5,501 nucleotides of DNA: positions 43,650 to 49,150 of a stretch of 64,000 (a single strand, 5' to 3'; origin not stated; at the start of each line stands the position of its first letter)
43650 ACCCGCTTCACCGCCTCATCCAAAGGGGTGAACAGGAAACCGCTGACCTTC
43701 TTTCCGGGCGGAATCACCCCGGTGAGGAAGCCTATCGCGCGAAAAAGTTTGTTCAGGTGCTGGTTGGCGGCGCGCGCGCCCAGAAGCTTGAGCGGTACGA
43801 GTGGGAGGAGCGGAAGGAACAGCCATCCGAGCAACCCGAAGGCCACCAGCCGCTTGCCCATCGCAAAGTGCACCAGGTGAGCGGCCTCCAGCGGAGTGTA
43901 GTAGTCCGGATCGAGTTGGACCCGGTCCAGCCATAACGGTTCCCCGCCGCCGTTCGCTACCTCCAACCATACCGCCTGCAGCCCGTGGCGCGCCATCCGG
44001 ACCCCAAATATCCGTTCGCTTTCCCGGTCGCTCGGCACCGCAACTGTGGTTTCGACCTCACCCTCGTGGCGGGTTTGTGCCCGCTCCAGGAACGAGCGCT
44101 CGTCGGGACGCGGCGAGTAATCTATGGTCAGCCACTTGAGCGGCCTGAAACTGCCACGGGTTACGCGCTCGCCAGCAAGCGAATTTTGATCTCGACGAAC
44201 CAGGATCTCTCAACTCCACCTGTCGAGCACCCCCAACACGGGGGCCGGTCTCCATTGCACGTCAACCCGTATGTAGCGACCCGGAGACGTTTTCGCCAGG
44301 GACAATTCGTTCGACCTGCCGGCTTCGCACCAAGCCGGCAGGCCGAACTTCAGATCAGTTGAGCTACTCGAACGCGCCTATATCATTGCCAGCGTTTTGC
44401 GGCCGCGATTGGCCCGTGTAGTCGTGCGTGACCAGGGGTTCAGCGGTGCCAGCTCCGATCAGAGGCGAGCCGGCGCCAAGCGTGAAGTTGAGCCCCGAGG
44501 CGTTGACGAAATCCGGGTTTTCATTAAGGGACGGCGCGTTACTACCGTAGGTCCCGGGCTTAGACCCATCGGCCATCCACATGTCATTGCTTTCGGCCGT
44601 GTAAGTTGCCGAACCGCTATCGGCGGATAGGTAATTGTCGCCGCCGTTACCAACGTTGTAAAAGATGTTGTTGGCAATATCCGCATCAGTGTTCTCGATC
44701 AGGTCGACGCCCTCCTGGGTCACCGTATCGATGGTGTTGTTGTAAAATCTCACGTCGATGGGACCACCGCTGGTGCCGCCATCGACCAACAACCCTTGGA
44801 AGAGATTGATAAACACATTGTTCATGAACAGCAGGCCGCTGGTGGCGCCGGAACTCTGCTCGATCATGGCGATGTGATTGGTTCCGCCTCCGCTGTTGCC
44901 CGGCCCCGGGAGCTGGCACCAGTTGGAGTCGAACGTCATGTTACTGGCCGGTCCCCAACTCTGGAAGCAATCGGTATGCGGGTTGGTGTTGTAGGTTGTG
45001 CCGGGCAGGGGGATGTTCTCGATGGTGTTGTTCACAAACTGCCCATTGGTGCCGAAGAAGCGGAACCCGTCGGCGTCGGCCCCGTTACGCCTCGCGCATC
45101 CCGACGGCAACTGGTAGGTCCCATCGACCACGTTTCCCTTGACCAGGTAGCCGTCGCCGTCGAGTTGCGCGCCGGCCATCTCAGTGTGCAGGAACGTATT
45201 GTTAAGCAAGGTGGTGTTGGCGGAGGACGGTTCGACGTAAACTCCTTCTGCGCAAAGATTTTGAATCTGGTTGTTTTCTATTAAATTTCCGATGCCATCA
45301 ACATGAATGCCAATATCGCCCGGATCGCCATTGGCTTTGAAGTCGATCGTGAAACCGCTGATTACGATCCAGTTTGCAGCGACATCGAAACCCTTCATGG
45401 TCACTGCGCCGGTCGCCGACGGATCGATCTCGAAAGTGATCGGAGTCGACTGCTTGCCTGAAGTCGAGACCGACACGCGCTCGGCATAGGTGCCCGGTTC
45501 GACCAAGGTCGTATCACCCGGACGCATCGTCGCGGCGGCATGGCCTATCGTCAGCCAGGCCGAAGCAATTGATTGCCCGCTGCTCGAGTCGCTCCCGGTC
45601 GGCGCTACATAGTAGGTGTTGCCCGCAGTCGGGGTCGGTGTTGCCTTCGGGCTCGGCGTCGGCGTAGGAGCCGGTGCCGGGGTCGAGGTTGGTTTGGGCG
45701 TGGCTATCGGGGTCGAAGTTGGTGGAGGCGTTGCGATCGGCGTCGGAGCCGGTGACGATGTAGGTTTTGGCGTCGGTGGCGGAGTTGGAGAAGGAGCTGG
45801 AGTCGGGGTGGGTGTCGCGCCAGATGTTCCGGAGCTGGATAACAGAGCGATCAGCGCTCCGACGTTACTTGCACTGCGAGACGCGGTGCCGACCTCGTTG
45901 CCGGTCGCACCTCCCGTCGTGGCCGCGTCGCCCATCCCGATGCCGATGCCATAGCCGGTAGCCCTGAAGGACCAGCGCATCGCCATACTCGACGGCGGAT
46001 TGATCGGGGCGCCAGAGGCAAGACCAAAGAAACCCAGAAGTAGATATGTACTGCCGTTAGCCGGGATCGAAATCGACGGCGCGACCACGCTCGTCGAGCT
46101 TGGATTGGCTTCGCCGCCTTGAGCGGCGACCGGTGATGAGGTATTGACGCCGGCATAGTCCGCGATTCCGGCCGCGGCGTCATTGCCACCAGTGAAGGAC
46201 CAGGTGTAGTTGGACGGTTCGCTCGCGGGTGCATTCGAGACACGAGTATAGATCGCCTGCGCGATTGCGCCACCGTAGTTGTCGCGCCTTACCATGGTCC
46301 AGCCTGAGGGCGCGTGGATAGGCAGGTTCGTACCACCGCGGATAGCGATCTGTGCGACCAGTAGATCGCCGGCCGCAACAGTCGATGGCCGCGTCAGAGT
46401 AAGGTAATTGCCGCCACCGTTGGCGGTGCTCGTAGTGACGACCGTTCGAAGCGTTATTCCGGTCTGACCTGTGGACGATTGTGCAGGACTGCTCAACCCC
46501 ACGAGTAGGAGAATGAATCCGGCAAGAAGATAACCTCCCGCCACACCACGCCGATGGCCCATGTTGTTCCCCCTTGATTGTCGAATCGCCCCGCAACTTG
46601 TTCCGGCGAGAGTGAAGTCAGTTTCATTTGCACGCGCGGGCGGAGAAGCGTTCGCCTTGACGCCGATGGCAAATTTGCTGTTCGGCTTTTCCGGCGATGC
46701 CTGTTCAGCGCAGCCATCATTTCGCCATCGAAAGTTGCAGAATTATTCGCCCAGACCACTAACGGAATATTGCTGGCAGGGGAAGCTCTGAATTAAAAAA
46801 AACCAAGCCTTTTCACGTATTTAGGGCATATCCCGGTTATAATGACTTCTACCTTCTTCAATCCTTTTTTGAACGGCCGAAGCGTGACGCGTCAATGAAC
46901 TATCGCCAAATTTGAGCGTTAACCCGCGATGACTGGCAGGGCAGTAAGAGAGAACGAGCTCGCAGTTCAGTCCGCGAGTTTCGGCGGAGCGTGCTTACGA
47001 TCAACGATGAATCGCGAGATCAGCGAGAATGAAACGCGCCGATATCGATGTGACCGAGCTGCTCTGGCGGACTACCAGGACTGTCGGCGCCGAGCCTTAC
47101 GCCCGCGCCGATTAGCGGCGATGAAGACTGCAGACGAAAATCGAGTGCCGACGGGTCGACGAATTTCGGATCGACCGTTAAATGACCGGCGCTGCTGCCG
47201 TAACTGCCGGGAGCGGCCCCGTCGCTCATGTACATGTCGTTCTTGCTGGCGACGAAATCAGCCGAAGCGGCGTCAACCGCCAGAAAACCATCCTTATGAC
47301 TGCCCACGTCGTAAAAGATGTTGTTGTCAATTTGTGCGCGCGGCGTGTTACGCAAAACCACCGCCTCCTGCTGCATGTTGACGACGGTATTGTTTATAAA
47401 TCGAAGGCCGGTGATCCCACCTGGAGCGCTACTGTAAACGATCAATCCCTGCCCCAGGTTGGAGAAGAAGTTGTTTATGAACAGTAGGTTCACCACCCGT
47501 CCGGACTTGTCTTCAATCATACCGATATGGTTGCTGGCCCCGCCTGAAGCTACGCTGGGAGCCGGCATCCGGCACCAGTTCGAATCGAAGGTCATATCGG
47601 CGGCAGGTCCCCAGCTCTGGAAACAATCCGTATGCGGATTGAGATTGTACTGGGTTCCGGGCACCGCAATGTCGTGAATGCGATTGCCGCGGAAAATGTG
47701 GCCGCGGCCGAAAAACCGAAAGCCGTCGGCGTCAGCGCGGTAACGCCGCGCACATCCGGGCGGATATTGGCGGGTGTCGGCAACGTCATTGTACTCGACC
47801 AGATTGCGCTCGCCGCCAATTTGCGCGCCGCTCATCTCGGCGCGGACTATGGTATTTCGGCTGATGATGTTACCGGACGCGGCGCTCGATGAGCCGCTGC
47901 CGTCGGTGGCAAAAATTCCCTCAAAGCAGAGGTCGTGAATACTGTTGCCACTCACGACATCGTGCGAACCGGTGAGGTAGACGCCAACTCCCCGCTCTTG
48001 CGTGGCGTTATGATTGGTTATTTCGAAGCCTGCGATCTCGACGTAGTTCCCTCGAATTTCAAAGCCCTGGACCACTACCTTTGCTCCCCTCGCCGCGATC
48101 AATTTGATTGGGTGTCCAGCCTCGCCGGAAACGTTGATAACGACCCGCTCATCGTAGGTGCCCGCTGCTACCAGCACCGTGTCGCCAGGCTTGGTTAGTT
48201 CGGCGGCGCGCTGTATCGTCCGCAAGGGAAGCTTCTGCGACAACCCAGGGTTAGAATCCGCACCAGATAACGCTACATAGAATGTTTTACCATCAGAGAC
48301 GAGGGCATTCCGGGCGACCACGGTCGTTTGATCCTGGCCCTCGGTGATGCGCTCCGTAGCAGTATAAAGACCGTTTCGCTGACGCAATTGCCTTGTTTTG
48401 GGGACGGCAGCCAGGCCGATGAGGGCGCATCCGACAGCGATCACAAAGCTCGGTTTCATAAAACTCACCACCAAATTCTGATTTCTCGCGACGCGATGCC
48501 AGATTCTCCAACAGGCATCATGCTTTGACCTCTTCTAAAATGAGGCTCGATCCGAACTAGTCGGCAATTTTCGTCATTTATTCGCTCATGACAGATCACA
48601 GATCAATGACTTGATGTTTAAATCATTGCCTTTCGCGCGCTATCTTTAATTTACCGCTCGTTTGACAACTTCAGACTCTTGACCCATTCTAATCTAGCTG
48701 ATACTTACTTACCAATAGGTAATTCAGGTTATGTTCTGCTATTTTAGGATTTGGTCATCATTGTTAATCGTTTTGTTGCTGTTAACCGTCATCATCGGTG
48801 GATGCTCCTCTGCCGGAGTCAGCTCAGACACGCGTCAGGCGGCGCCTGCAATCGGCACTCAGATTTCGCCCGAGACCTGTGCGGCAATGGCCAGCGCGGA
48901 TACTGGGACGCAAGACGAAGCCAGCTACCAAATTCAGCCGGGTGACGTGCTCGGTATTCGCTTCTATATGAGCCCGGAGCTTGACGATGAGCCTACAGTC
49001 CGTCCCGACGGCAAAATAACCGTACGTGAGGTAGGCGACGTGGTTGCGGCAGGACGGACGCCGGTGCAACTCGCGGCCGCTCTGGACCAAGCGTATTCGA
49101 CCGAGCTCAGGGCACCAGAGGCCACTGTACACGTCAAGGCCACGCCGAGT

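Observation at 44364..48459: Tandem beta-helix paralogs with an identical putative active site but opposite charge and different targeting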

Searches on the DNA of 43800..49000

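Call 49: search_rna_families(source=window, start=43800, end=49000, threshold=evalue, max_evalue=0.1)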
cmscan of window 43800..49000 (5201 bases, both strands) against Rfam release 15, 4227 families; matches with E-value up to 0.1: 0.
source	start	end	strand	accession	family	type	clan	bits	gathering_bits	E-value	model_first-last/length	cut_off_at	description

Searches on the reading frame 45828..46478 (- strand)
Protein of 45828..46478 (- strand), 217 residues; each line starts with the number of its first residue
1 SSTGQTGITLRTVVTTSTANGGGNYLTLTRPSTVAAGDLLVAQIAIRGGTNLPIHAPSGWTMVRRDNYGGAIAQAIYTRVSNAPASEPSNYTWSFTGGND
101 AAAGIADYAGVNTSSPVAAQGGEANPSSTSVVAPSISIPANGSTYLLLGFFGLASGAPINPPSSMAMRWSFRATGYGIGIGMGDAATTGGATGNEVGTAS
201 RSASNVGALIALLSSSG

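Call 32: search_protein_families(library=pfam, proteins=[window:45828-46478:-], max_evalue=10)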
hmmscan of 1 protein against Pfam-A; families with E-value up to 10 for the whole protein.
seq(217 aa): 0 families

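Call 43: predict_structure(alignment_id=A2)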
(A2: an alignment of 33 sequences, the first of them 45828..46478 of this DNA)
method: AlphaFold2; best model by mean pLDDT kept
length: 217 residues; sequences in the alignment: 33
mean_pLDDT: 93.6   pTM: 0.91
mean pLDDT of the five models: 93.6, 93.5, 93.2, 92.6, 92.6
residues with pLDDT >= 90: 185; 70-90: 25; 50-70: 4; < 50: 3
segments of 3 or more residues with pLDDT < 50: 1-3
pLDDT, mean of each block of 10 residues (from residue 1): 67 93 93 96 94 95 96 97 91 91 97 97 97 97 95 96 97 86 97 98 98 89
secondary structure, 60 per line:
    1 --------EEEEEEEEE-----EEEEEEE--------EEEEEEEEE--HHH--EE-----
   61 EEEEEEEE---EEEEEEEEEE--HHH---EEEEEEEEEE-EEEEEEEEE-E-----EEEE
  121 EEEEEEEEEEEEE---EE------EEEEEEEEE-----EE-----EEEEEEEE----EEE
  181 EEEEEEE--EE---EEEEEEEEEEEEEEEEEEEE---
elements in order: E9-17 E23-29 E38-46 E61-68 E72-81 E90-99 E101-109 E117-133 E145-153 E166-173 E178-187 E195-214

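Call 45: fold_search(model_id=the predicted structure, library=pdb)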
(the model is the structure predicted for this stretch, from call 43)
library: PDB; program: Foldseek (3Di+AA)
matches with E <= 10: 1155; with E <= 0.001: 4
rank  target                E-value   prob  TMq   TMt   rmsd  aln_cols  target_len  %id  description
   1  6q5u_B                4.0e-04  0.84  0.25  0.17  14.6       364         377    9  High resolution electron cryo-microscopy structure of the bacteriophage PR772 (released 2019-06-19)
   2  6q5u_A                4.2e-04  0.80  0.25  0.16  15.4       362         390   10  High resolution electron cryo-microscopy structure of the bacteriophage PR772 (released 2019-06-19)
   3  6q5u_G                4.4e-04  0.85  0.26  0.17  14.7       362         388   10  High resolution electron cryo-microscopy structure of the bacteriophage PR772 (released 2019-06-19)
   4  6q5u_H                9.5e-04  0.72  0.24  0.16  16.0       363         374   10  High resolution electron cryo-microscopy structure of the bacteriophage PR772 (released 2019-06-19)
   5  6q5u_C                1.0e-03  0.63  0.23  0.15  14.9       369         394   10  High resolution electron cryo-microscopy structure of the bacteriophage PR772 (released 2019-06-19)
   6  6q5u_E                1.9e-03  0.60  0.25  0.17  15.1       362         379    9  High resolution electron cryo-microscopy structure of the bacteriophage PR772 (released 2019-06-19)
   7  1w8x_A                2.5e-03  0.72  0.26  0.17  14.8       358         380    8  Structural analysis of PRD1 (released 2004-11-11)
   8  1hqn_A                2.8e-03  0.63  0.25  0.18  15.3       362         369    9  THE SELENOMETHIONINE DERIVATIVE OF P3, THE MAJOR COAT PROTEIN OF THE LIPID-CONTAINING BACTERIOPHAGE PRD1. (released 2001-01-17)
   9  9efi_A                3.1e-03  0.69  0.25  0.09  23.9       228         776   13  VIP3Cb1 Protoxin Structure (released 2025-06-18)
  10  6tfk_A                3.1e-03  0.54  0.24  0.10  25.1       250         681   10  Vip3Aa toxin structure (released 2020-08-12)
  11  6q5u_L                3.5e-03  0.63  0.26  0.17  15.0       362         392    9  High resolution electron cryo-microscopy structure of the bacteriophage PR772 (released 2019-06-19)
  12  1w8x_G                3.7e-03  0.66  0.26  0.17  14.7       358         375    8  Structural analysis of PRD1 (released 2004-11-11)
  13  1w8x_B                4.4e-03  0.57  0.26  0.17  15.2       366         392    9  Structural analysis of PRD1 (released 2004-11-11)
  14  6tfj_A                4.6e-03  0.54  0.24  0.09  24.4       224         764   10  Vip3Aa protoxin structure (released 2020-08-12)
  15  7ook_A                5.1e-03  0.54  0.26  0.17  15.2       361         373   10  Bacteriophage PRD1 Major Capsid Protein P3 in complex with CPZ (released 2022-06-08)
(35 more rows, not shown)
